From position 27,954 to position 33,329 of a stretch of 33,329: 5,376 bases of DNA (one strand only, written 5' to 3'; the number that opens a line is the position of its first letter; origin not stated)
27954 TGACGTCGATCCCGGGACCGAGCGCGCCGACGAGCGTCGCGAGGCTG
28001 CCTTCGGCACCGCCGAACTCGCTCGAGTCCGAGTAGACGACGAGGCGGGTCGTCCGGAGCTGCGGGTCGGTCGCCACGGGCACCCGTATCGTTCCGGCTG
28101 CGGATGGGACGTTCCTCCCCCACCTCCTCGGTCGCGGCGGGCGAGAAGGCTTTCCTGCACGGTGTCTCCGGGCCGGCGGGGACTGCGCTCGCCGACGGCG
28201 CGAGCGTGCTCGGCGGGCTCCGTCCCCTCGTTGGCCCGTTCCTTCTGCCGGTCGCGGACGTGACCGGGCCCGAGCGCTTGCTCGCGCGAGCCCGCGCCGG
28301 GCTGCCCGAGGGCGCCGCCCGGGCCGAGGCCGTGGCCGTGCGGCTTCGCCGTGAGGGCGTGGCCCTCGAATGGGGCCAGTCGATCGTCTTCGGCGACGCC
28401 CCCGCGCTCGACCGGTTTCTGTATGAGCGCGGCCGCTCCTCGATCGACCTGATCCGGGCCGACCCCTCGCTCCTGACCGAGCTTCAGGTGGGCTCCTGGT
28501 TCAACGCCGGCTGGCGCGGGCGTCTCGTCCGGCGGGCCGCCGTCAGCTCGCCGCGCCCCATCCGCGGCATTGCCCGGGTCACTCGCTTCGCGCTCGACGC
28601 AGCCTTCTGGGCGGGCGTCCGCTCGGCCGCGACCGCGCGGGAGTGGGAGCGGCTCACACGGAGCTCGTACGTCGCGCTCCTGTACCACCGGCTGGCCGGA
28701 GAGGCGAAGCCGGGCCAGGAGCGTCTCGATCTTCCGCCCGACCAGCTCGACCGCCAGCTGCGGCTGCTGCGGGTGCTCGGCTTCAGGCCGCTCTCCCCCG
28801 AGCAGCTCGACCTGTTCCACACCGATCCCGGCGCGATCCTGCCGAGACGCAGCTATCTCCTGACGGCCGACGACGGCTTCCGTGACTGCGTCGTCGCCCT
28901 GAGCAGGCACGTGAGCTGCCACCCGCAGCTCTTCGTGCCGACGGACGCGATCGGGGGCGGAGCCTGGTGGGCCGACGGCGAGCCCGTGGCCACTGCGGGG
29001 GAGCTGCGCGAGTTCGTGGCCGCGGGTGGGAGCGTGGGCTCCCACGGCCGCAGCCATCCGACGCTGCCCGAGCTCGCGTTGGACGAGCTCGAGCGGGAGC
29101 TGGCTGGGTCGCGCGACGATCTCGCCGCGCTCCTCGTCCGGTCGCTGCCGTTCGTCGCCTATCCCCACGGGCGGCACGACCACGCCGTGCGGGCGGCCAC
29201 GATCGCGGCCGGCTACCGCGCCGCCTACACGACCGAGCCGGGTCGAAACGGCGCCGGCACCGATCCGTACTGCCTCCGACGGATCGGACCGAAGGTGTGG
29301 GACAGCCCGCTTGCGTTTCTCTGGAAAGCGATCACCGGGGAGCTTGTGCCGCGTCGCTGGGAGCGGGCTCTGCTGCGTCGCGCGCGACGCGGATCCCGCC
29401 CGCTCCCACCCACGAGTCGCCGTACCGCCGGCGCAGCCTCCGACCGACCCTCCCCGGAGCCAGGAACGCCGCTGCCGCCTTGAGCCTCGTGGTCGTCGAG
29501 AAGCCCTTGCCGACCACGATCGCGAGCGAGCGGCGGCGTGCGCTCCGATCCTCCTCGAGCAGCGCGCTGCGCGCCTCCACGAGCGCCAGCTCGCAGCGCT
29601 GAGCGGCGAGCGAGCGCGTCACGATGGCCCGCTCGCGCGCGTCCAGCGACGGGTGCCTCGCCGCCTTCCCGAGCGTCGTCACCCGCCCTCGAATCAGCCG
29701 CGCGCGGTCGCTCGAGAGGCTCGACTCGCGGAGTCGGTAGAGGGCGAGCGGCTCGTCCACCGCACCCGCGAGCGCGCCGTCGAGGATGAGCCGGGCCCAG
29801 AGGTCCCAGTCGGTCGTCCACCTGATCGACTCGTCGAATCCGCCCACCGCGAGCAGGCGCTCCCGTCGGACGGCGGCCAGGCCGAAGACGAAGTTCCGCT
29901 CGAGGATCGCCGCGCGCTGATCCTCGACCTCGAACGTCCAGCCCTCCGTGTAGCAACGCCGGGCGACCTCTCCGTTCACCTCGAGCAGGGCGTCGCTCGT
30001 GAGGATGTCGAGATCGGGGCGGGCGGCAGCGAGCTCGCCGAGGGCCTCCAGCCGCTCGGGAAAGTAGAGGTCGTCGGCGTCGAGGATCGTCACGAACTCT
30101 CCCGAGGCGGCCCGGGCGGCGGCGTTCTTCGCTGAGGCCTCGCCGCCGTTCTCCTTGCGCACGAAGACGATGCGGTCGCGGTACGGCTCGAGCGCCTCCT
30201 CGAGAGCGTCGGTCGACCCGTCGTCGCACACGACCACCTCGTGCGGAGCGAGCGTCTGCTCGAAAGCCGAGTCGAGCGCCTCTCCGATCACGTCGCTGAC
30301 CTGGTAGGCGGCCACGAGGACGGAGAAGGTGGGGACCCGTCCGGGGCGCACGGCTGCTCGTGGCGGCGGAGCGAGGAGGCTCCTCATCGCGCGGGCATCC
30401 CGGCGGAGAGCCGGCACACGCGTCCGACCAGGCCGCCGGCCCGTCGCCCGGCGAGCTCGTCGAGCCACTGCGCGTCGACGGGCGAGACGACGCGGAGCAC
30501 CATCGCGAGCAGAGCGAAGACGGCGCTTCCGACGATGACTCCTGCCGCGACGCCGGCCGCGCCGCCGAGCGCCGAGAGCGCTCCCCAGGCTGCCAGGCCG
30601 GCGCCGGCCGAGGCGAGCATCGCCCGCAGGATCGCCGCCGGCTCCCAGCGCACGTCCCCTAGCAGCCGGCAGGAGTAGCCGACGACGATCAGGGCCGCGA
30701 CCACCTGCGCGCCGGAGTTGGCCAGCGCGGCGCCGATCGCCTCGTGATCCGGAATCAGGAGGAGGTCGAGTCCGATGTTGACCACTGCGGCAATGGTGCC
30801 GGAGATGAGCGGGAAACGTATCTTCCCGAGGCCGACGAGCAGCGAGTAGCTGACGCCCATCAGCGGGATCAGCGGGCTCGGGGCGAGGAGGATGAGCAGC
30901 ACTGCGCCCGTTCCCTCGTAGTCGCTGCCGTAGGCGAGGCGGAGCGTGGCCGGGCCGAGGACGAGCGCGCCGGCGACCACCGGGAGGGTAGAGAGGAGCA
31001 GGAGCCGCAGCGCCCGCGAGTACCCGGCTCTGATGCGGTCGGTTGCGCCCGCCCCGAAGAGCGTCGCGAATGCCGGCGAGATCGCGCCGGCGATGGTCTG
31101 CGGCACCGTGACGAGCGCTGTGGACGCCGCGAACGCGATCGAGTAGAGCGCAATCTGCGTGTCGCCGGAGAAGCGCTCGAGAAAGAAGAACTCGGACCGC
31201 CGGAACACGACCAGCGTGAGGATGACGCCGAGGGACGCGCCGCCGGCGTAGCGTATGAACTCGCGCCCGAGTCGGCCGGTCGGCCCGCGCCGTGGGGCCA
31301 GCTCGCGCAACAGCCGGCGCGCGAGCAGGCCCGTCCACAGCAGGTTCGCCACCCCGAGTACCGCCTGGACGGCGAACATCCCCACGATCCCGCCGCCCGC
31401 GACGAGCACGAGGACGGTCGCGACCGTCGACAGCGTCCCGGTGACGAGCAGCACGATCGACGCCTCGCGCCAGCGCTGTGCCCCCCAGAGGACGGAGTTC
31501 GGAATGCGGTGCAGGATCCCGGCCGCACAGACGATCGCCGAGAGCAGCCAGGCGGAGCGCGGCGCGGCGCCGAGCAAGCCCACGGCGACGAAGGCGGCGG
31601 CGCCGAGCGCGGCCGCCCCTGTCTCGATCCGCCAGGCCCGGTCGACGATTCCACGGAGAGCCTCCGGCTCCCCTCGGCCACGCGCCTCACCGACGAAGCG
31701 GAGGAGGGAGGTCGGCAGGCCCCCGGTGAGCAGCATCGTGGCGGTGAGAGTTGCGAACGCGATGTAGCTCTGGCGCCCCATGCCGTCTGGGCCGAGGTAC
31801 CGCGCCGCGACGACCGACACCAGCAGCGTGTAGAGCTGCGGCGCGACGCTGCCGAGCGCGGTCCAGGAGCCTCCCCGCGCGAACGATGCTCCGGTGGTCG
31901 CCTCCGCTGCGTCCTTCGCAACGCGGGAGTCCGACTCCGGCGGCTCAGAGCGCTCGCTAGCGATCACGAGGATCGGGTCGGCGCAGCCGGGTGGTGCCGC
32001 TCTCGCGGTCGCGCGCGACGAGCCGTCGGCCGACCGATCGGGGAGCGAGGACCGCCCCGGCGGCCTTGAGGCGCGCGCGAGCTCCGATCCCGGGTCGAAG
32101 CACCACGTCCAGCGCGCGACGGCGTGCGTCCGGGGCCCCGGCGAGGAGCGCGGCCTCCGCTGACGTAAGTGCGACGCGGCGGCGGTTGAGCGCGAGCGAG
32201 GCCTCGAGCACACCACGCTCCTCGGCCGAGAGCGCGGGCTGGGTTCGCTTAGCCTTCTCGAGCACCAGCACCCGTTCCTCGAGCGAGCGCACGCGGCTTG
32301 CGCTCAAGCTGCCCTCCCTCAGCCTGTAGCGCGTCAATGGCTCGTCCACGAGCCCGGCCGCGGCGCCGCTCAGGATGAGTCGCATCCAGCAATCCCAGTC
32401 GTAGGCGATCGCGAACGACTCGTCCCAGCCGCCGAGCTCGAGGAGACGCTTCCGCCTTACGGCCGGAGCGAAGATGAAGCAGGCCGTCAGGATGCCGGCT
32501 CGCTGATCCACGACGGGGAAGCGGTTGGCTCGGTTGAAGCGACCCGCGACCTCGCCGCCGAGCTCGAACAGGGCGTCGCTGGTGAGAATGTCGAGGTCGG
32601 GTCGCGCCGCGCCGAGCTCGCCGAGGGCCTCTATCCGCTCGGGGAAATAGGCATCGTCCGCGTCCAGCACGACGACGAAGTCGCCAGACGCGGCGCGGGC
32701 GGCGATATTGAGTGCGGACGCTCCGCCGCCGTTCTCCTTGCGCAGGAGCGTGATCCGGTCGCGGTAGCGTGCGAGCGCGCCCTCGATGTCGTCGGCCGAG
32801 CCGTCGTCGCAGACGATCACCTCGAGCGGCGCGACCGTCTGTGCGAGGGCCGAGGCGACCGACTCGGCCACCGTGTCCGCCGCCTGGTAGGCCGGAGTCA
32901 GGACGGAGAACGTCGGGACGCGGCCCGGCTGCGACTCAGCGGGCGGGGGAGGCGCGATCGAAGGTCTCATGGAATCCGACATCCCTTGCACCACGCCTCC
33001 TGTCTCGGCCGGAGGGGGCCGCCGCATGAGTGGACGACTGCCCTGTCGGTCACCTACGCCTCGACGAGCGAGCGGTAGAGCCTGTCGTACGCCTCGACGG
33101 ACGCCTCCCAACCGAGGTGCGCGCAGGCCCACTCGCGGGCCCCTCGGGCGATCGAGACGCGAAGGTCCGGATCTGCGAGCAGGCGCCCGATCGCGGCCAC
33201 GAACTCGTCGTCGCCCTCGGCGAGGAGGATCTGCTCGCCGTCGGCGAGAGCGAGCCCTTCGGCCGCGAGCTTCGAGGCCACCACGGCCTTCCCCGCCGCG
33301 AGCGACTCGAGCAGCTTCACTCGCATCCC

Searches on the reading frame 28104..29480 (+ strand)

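Call 32: search_protein_families(library=pfam, max_evalue=0.001, proteins=[window:28104-29480:+])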
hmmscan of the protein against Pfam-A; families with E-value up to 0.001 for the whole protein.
window:28104-29480:+ (459 aa): 1 family
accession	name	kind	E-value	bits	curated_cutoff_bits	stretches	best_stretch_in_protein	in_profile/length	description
PF01522.26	Polysacc_deac_1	-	3.8e-10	40.2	23.1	1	298-373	48-123/124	Polysaccharide deacetylase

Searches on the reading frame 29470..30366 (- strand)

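Call 32: search_protein_families(library=pfam, max_evalue=0.001, proteins=[window:29470-30366:-])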
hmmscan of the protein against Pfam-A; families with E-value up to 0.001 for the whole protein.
window:29470-30366:- (299 aa): 3 families
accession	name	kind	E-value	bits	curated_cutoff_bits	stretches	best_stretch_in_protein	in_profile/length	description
PF00535.33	Glycos_transf_2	-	3.3e-26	92.6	23.3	1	15-137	1-128/168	Glycosyl transferase family 2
PF13641.12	Glyco_tranf_2_3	-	1.2e-15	58.7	27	1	12-197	1-198/230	Glycosyltransferase like family 2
PF10111.15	Glyco_tranf_2_2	-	3.1e-10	40.5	27.3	1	42-114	30-107/276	Glycosyltransferase like family 2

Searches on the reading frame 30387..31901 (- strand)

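Call 32: search_protein_families(library=pfam, max_evalue=0.001, proteins=[window:30387-31901:-])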
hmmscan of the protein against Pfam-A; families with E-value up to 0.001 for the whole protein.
window:30387-31901:- (505 aa): 4 families
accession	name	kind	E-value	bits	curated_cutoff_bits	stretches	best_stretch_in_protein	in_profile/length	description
PF01943.22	Polysacc_synt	-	6.2e-12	46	28.2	1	8-281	2-273/274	Polysaccharide biosynthesis protein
PF01554.23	MatE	-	2e-07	31.3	24.9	1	239-379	18-159/161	MatE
PF03023.19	MurJ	-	3.1e-06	26.5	27.4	1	167-431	159-417/451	Lipid II flippase MurJ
PF13440.11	Polysacc_synt_3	-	1.1e-05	25.3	23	1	168-329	123-289/293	Polysaccharide biosynthesis protein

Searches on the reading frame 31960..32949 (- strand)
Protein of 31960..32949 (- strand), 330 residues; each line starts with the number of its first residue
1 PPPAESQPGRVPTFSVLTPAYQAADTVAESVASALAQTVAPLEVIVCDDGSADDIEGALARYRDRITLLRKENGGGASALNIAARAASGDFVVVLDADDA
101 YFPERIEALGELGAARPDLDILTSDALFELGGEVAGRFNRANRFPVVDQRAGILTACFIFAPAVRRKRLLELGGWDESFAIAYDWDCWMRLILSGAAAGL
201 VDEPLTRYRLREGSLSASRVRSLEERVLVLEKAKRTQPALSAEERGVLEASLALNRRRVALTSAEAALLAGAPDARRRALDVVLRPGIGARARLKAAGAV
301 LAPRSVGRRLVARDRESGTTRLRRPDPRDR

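Call 32: search_protein_families(library=pfam, max_evalue=0.001, proteins=[window:31960-32949:-])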
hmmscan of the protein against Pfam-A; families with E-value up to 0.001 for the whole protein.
window:31960-32949:- (330 aa): 3 families
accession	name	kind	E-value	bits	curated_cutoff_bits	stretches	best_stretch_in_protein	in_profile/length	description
PF00535.33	Glycos_transf_2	-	2.3e-25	89.9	23.3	1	15-111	1-101/168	Glycosyl transferase family 2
PF13641.12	Glyco_tranf_2_3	-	1.4e-15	58.4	27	1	12-207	1-210/230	Glycosyltransferase like family 2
PF10111.15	Glyco_tranf_2_2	-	2.2e-08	34.3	27.3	0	164-216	170-223/276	Glycosyltransferase like family 2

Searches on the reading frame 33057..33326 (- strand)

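Call 32: search_protein_families(library=pfam, max_evalue=0.001, proteins=[window:33057-33326:-])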
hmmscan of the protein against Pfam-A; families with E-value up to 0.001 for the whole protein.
window:33057-33326:- (90 aa): 3 families
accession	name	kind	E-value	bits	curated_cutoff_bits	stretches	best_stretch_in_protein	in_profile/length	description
PF13524.12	Glyco_trans_1_2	-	3.2e-08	34.1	25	1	3-75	65-137/144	Glycosyl transferase-like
PF13692.12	Glyco_trans_1_4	-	3.3e-06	27.9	27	1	1-52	89-142/142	Glycosyl transferases group 1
PF00534.26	Glycos_transf_1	-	1.4e-05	25.2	26.4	1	4-66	108-172/172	Glycosyl transferases group 1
